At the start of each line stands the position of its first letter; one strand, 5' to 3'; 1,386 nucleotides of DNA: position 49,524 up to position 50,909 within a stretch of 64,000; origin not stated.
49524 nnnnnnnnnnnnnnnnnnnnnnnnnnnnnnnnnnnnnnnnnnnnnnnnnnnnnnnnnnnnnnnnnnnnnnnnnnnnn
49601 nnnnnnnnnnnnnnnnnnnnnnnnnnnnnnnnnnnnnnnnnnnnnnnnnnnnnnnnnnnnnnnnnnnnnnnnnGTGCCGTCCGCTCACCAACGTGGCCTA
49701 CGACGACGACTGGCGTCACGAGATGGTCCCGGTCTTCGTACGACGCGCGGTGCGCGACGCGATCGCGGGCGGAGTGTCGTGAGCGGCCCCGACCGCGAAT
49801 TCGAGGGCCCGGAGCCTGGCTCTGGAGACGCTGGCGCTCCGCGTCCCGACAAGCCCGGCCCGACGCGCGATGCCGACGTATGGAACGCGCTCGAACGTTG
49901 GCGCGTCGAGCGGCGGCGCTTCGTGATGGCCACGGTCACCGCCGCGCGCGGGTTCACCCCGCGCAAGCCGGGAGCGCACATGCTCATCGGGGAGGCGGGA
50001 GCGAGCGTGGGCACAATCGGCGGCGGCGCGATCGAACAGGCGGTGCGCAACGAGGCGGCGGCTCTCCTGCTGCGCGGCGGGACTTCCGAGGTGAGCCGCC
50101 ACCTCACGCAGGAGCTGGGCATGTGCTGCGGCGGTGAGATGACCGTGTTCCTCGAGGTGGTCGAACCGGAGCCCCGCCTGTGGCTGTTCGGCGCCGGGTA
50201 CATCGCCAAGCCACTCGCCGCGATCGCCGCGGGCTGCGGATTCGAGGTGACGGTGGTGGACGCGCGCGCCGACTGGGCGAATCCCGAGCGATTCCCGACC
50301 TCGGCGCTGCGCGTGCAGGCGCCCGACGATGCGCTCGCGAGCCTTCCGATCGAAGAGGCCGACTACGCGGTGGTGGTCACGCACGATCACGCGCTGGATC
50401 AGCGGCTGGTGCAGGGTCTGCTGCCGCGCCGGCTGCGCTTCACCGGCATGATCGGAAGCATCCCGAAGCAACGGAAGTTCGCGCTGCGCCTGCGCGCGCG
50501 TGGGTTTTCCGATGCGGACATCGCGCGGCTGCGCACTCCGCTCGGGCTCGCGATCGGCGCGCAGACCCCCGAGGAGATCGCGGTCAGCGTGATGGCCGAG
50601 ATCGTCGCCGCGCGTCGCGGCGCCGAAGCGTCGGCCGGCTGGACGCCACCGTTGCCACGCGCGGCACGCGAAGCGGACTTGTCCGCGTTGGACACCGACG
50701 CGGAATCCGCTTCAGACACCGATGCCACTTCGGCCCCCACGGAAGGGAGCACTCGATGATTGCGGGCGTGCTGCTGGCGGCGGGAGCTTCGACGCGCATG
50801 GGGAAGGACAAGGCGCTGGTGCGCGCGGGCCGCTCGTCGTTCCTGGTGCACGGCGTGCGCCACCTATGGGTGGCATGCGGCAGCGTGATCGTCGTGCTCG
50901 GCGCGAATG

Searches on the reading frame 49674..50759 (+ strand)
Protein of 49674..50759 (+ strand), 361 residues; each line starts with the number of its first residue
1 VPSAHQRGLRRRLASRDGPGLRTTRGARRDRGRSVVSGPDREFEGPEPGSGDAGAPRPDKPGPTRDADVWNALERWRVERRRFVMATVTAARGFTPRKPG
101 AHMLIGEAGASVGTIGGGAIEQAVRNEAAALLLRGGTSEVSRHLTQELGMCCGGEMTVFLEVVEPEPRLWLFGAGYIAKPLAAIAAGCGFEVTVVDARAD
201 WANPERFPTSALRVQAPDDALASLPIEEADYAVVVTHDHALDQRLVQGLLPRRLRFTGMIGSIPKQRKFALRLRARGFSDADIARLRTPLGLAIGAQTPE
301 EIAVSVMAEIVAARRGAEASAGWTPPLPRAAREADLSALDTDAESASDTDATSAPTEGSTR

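Call 39: search_protein_families(library=pfam, proteins=[window:49674-50759:+], max_evalue=0.001)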
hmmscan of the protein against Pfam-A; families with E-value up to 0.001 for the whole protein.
window:49674-50759:+ (361 aa): 2 families
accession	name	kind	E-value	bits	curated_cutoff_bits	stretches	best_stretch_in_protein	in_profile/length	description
PF13478.12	XdhC_C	-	5.7e-40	137.1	29.7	1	169-310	1-125/125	XdhC Rossmann domain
PF02625.21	XdhC_CoxI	-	1.2e-17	64.1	24.3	1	76-138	1-63/68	XdhC and CoxI family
